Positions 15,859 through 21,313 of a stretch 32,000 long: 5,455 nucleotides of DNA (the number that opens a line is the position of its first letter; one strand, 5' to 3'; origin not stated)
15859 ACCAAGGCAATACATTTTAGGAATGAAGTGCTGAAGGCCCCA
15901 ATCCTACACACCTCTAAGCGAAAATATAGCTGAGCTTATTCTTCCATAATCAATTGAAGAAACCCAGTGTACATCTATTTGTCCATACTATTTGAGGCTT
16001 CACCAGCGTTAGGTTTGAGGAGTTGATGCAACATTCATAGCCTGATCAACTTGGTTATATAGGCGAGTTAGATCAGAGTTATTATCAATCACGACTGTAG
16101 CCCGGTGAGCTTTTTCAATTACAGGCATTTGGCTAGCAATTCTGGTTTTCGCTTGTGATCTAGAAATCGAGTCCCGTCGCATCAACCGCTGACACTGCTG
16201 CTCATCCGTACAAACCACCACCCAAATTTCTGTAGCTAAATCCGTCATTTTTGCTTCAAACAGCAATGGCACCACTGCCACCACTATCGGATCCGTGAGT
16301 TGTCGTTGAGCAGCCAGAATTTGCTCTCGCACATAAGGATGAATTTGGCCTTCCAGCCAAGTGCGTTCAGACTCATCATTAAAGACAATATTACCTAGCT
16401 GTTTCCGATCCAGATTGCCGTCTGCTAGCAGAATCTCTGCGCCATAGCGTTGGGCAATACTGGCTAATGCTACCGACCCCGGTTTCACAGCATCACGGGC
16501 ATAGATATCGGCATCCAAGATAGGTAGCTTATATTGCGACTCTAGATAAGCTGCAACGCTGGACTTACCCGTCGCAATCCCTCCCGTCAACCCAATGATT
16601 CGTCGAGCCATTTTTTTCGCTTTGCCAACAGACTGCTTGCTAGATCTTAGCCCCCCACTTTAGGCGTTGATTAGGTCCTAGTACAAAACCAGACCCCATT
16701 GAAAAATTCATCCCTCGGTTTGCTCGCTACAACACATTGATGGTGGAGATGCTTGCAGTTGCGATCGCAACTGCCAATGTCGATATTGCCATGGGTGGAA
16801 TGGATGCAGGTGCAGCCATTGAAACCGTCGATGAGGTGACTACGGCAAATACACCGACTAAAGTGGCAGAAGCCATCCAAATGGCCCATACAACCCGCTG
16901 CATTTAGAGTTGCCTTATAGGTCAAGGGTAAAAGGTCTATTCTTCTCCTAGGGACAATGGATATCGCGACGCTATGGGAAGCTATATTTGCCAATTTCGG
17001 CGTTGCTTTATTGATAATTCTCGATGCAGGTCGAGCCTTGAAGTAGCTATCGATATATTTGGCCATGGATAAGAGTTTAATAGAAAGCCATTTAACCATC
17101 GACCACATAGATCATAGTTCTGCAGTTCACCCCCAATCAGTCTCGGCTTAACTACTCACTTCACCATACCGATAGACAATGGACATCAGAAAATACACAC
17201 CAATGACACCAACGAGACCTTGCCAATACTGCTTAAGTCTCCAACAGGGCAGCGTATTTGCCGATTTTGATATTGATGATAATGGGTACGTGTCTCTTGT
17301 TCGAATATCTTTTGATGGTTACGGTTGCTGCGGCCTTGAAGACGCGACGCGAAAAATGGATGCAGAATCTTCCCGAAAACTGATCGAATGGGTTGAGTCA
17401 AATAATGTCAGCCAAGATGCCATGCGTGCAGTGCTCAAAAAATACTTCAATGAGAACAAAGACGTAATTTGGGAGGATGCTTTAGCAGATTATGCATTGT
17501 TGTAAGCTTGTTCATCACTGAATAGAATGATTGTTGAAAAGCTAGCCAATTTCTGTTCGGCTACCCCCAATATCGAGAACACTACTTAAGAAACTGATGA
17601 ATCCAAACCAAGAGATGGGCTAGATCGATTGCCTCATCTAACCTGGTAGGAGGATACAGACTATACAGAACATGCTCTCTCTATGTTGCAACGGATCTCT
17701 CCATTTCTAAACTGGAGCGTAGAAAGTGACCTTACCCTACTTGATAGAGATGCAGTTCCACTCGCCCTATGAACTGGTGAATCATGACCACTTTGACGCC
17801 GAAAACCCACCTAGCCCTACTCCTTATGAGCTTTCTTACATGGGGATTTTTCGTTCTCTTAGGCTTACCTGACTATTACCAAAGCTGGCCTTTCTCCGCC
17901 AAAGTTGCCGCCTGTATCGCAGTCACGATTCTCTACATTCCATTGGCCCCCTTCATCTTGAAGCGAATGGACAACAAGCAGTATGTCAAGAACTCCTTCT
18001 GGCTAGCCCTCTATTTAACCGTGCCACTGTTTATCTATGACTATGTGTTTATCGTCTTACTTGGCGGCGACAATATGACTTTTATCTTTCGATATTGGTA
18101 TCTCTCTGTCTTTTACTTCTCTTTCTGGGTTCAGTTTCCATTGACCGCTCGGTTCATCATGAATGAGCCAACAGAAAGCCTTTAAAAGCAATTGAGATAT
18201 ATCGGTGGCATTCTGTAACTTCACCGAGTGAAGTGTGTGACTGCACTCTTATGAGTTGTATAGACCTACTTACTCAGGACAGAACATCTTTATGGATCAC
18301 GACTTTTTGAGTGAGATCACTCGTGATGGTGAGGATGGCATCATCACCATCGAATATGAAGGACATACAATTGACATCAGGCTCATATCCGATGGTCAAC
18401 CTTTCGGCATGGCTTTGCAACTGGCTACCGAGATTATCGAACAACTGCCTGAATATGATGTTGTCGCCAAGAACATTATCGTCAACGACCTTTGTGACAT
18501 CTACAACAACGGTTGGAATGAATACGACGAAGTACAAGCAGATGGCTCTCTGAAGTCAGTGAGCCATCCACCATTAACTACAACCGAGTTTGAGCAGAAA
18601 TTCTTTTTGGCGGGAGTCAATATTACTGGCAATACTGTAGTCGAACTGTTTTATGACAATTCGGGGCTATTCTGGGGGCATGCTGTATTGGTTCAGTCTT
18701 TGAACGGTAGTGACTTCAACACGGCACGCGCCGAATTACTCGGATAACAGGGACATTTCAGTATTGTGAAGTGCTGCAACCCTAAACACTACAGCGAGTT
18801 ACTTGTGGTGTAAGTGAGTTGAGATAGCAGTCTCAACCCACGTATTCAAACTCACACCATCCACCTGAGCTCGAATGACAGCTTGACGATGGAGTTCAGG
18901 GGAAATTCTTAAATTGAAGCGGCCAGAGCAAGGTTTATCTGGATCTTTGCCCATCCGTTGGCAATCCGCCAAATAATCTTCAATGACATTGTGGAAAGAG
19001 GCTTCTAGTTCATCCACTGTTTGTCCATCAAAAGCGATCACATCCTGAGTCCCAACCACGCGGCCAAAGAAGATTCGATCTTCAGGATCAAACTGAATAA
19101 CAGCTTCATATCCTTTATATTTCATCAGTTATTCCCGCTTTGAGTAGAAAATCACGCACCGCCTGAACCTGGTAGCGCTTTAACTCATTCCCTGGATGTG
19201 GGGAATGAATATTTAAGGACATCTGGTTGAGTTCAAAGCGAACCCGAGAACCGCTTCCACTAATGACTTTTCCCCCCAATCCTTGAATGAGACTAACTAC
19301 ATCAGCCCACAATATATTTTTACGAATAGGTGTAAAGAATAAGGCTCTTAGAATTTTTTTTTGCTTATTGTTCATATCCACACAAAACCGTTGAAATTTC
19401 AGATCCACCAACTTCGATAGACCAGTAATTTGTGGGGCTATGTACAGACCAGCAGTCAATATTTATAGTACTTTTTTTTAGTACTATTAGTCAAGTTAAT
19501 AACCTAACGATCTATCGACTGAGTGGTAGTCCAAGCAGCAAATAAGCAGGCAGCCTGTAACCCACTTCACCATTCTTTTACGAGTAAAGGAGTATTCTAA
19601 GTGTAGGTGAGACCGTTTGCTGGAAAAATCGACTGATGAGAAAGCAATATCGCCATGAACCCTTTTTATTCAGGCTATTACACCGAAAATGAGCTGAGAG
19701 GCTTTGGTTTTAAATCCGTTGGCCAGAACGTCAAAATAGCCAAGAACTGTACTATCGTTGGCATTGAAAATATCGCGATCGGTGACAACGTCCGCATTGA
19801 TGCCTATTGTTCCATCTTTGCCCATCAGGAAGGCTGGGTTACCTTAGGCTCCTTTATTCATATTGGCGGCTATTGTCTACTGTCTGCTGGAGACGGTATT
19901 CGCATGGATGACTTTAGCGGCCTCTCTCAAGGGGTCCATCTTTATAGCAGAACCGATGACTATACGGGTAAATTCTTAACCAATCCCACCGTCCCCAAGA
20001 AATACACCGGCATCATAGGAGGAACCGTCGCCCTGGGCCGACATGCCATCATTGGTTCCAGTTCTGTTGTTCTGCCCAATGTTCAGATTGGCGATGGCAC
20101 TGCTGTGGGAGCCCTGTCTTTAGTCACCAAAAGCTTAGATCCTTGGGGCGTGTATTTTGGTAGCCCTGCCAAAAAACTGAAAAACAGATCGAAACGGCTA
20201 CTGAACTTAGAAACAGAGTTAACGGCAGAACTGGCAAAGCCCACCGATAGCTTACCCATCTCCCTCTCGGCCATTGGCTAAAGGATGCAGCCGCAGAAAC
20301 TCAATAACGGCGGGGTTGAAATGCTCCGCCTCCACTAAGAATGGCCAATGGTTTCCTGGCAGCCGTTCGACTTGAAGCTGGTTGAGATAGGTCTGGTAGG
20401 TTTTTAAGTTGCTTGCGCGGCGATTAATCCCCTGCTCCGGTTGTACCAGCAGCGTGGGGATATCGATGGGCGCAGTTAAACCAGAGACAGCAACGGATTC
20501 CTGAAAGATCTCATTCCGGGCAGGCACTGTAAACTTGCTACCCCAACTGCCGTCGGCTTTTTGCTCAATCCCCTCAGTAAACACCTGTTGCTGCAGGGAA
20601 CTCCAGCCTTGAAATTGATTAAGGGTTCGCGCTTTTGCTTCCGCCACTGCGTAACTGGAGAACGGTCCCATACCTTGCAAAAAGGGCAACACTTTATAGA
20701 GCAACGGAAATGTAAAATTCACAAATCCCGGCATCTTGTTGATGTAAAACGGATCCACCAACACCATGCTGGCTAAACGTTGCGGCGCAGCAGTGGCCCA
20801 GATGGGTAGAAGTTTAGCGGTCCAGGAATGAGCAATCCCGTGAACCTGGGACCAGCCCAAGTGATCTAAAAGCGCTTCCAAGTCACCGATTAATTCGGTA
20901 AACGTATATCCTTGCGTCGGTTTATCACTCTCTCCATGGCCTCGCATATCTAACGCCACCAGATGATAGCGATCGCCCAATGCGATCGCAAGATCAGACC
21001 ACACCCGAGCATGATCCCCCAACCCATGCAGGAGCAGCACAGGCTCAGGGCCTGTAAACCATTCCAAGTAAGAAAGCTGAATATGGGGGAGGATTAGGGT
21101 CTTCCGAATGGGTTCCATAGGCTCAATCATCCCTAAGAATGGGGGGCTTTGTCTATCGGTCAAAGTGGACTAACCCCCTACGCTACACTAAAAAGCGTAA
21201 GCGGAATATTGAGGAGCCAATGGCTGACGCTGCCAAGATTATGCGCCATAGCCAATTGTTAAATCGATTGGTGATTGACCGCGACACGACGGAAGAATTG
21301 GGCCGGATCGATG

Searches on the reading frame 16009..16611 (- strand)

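Call 85: search_protein_families(library=pfam, proteins=[window:16009-16611:-], max_evalue=0.00001)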
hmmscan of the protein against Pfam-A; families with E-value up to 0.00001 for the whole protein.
window:16009-16611:- (200 aa): 1 family
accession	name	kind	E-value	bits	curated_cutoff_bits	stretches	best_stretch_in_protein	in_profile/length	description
PF01121.26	CoaE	-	2.1e-61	207.2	27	1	5-181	2-178/180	Dephospho-CoA kinase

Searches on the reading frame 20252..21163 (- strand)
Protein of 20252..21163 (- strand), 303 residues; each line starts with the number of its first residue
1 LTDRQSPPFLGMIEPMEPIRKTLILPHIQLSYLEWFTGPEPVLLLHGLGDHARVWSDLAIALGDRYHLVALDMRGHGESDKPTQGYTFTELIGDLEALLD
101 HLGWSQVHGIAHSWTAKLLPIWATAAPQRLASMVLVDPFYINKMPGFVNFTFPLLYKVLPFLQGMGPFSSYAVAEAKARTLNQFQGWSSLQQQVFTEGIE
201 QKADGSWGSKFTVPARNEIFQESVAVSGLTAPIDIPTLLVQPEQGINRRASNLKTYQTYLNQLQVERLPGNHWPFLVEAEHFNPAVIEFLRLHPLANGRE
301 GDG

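Call 85: search_protein_families(library=pfam, proteins=[window:20252-21163:-], max_evalue=0.00001)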
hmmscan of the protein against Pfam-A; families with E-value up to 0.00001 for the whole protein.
window:20252-21163:- (303 aa): 3 families
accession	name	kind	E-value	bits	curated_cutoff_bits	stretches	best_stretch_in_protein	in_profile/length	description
PF00561.26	Abhydrolase_1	-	3e-22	79.9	25.8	1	41-142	2-104/245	alpha/beta hydrolase fold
PF12697.13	Abhydrolase_6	-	2.6e-18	67.9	26.3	1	42-276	1-208/217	Alpha/beta hydrolase family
PF12146.15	Hydrolase_4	-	8.6e-13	48.6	27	1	42-179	7-140/239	Serine aminopeptidase, S33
